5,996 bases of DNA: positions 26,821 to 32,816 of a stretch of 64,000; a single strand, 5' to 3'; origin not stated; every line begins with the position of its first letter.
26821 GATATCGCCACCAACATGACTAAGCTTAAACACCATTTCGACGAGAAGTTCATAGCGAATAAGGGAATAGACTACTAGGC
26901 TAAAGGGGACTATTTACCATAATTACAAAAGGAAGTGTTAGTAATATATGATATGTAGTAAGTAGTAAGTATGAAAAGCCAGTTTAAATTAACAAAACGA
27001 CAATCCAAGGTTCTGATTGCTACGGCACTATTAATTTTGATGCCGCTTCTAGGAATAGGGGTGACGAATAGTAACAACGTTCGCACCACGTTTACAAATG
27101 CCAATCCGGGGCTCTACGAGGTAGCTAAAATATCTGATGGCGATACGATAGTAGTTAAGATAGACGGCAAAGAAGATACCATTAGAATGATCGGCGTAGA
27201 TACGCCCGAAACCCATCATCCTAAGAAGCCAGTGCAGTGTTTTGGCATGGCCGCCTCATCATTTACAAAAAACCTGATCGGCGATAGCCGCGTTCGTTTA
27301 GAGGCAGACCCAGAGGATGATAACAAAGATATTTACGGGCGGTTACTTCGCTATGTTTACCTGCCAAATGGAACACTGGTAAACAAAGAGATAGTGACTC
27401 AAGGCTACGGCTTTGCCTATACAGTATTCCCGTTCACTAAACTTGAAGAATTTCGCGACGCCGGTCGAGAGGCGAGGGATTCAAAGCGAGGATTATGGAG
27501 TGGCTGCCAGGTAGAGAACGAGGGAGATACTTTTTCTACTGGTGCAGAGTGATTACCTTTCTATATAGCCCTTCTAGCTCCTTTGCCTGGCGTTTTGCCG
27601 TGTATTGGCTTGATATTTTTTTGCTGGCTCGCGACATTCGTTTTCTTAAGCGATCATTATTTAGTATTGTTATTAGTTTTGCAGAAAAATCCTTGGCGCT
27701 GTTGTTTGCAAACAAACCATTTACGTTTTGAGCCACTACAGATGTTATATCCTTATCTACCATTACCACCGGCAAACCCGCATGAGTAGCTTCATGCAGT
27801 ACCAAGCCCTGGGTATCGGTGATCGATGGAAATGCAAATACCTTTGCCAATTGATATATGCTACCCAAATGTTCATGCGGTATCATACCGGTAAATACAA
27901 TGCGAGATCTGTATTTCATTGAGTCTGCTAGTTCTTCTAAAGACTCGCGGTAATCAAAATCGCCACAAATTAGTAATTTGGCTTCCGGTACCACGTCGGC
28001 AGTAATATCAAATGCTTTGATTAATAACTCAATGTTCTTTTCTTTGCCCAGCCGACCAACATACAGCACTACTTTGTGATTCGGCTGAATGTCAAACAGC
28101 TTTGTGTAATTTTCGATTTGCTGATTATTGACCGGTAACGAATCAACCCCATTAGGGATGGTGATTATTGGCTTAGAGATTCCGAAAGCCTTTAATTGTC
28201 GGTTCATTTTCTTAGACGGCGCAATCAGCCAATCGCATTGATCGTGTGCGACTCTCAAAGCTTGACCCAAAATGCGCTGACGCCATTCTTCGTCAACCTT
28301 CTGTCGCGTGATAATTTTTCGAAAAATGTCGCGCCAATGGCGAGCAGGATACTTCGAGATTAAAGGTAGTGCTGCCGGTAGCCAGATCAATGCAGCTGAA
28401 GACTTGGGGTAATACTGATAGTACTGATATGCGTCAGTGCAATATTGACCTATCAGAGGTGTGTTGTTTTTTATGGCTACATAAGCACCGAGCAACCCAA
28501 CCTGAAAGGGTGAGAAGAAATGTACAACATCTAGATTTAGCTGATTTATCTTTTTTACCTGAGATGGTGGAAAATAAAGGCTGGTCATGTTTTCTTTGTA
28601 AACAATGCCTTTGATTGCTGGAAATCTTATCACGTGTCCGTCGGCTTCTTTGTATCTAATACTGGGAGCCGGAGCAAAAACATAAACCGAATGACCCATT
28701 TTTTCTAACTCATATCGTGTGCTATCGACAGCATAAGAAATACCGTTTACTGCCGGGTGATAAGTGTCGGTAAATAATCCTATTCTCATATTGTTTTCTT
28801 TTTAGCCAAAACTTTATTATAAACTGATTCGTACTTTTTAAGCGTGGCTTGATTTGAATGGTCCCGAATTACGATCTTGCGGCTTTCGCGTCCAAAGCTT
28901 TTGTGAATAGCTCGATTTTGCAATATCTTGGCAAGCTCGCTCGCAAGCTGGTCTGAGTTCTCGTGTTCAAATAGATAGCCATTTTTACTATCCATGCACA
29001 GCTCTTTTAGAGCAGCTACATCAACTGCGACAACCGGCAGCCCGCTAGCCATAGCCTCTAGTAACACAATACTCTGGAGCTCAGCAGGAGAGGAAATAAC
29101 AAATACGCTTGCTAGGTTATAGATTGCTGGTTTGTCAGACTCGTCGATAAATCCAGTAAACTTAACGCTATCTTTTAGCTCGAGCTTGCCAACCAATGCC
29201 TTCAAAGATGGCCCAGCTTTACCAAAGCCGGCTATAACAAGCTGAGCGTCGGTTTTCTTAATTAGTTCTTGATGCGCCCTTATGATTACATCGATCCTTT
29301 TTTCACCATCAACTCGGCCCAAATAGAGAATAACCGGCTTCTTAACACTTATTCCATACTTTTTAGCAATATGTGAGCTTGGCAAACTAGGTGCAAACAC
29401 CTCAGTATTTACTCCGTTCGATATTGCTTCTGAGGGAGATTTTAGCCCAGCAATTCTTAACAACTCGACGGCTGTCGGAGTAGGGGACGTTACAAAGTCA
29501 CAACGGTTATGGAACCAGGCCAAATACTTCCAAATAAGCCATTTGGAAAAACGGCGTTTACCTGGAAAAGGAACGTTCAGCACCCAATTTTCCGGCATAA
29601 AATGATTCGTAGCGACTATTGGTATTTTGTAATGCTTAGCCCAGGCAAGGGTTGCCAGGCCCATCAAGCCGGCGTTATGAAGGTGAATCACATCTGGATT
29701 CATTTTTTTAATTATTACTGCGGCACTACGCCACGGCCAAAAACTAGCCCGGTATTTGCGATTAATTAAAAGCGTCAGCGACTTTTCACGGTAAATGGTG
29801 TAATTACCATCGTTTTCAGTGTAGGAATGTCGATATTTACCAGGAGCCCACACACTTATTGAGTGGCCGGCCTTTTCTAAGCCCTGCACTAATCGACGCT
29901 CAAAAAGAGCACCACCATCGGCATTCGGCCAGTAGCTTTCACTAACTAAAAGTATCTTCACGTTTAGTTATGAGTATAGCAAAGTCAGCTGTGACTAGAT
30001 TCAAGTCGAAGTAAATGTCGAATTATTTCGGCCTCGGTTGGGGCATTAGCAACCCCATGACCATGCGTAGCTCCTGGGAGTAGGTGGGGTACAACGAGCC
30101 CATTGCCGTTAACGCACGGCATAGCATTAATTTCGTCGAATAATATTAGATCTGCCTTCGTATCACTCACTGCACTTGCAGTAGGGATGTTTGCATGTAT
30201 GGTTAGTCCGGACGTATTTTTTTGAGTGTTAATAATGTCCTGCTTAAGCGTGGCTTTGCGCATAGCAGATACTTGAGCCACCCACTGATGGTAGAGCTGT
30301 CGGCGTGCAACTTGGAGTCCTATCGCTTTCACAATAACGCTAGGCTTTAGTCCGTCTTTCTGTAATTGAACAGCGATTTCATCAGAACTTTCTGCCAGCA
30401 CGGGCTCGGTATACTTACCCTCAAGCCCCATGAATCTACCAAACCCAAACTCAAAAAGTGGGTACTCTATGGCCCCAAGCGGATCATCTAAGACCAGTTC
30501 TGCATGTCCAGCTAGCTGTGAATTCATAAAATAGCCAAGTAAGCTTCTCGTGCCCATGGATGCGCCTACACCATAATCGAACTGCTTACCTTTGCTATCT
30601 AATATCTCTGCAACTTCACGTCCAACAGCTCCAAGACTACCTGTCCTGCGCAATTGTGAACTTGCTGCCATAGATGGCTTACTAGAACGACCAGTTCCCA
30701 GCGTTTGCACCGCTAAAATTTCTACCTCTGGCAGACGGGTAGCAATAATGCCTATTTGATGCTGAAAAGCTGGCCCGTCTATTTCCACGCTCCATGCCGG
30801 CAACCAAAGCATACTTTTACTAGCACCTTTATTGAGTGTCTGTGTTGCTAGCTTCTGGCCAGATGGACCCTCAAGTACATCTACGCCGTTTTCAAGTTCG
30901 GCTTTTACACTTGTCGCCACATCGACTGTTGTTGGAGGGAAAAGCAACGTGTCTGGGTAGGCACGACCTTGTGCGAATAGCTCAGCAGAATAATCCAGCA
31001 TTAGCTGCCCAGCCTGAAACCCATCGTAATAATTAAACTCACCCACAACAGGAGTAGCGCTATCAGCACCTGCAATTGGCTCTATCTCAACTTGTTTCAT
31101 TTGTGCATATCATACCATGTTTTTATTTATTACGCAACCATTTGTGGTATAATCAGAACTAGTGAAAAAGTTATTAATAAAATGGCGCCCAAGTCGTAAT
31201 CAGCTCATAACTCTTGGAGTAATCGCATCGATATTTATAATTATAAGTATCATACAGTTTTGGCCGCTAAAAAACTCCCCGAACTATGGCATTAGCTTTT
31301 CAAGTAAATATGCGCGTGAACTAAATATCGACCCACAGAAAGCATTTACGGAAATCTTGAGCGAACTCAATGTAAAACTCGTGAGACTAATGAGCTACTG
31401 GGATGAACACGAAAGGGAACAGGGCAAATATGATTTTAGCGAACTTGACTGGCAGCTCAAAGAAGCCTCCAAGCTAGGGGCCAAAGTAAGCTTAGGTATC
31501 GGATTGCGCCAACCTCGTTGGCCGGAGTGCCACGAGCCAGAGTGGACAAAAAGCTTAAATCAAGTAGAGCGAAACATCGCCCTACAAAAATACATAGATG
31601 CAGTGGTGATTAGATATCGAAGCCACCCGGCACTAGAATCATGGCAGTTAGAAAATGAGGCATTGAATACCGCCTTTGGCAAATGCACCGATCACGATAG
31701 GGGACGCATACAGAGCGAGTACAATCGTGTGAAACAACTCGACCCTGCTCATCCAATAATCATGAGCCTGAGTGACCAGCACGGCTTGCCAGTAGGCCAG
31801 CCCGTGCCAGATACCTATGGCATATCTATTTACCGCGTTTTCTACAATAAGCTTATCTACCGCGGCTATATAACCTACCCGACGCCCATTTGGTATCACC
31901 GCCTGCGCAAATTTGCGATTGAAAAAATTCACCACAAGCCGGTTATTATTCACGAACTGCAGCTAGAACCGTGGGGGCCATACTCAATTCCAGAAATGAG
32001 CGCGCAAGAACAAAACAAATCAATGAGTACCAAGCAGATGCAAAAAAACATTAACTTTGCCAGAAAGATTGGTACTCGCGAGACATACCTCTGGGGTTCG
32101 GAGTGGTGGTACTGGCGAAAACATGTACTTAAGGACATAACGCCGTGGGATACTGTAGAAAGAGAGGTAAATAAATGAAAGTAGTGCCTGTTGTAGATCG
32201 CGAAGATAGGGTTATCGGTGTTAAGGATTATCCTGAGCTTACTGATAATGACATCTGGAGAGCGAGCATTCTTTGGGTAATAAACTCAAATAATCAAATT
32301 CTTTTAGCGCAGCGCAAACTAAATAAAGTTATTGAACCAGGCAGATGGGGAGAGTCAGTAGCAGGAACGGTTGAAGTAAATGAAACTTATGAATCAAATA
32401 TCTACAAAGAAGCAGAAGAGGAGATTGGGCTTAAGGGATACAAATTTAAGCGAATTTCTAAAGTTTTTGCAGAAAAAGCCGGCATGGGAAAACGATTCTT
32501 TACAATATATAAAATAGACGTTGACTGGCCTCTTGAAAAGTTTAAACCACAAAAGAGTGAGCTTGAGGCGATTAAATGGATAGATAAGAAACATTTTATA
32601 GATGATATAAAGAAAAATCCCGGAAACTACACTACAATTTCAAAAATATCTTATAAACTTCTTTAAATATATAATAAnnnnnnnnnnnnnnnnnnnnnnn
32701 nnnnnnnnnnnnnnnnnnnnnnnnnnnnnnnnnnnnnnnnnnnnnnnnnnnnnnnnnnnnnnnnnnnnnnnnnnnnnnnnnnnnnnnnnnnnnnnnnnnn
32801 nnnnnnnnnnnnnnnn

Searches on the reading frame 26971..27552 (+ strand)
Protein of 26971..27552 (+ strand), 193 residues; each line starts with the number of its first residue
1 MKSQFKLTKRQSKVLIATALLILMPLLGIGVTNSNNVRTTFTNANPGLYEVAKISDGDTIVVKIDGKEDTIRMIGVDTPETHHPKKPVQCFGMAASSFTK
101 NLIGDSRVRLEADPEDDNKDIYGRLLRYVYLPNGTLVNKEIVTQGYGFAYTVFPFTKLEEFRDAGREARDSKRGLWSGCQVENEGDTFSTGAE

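Call 72: search_protein_families(library=pfam, proteins=[window:26971-27552:+], max_evalue=0.001)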
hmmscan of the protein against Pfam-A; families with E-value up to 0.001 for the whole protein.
window:26971-27552:+ (193 aa): 1 family
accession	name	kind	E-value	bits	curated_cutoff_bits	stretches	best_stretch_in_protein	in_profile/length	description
PF00565.23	SNase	-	4.5e-23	82.2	21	1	70-177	1-106/107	Staphylococcal nuclease homologue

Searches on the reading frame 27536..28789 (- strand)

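Call 72: search_protein_families(library=pfam, proteins=[window:27536-28789:-], max_evalue=0.001)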
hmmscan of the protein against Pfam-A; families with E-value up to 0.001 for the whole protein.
window:27536-28789:- (417 aa): 4 families
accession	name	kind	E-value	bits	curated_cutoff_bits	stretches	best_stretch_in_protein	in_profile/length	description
PF00534.26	Glycos_transf_1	-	3.1e-34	118.4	26.4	1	233-391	10-171/172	Glycosyl transferases group 1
PF13692.12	Glyco_trans_1_4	-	3.4e-27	95.9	27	1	239-378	2-142/142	Glycosyl transferases group 1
PF13439.12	Glyco_transf_4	-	7e-22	78.7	28.5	1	14-216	1-167/170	Glycosyltransferase Family 4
PF13579.12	Glyco_trans_4_4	-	8.8e-07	29.8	29.7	1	16-214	2-158/158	Glycosyl transferase 4-like domain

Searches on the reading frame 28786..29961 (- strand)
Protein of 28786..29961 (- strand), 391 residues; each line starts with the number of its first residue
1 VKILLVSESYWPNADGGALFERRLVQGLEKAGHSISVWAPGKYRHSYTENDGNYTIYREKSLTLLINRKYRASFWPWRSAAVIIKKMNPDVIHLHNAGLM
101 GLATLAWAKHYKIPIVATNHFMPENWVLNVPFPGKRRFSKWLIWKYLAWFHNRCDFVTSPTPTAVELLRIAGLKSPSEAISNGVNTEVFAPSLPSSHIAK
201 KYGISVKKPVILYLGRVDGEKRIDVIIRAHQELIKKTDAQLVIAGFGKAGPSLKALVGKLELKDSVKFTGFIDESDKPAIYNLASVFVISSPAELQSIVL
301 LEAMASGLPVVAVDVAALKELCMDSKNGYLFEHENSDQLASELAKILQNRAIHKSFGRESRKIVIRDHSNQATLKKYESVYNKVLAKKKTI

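Call 73: search_protein_families(library=pfam, proteins=[window:28786-29961:-], max_evalue=0.001)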
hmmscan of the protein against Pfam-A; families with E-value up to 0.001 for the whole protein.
window:28786-29961:- (391 aa): 7 families
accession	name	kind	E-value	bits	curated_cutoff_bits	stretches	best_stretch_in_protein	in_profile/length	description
PF00534.26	Glycos_transf_1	-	2.9e-37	128.3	26.4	1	198-362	5-171/172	Glycosyl transferases group 1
PF13692.12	Glyco_trans_1_4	-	1.7e-33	116.3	27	1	208-349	1-142/142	Glycosyl transferases group 1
PF13439.12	Glyco_transf_4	-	1.5e-30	106.9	28.5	1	22-187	9-169/170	Glycosyltransferase Family 4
PF13579.12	Glyco_trans_4_4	-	3.3e-14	54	29.7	1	22-174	8-148/158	Glycosyl transferase 4-like domain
PF13524.12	Glyco_trans_1_2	-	3.5e-06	27.5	25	1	260-377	27-142/144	Glycosyl transferase-like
PF20706.3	GT4-conflict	-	3.1e-05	23.6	26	1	206-314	195-312/385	Family 4 Glycosyltransferase in conflict systems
PF13477.12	Glyco_trans_4_2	-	4.8e-05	24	23.4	1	15-120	7-107/139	Glycosyl transferase 4-like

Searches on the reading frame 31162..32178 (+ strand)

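Call 73: search_protein_families(library=pfam, proteins=[window:31162-32178:+], max_evalue=0.001)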
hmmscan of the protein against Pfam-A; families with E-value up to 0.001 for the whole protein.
window:31162-32178:+ (338 aa): 1 family
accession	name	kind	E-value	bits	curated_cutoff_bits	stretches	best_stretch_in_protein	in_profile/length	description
PF02449.21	Glyco_hydro_42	-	2.7e-08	34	21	1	64-194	17-169/376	Beta-galactosidase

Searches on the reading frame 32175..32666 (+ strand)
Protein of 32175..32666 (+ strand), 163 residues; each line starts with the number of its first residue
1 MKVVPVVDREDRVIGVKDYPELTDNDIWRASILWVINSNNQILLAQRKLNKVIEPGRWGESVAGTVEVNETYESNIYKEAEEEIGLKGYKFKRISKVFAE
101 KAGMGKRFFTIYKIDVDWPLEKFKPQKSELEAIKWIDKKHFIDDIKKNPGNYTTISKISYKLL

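Call 73: search_protein_families(library=pfam, proteins=[window:32175-32666:+], max_evalue=0.001)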
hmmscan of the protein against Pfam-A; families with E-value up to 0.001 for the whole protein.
window:32175-32666:+ (163 aa): 1 family
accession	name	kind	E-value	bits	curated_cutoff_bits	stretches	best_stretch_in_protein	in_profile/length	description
PF00293.34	NUDIX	-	3.7e-13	50.1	21.1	1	30-150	6-126/134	NUDIX domain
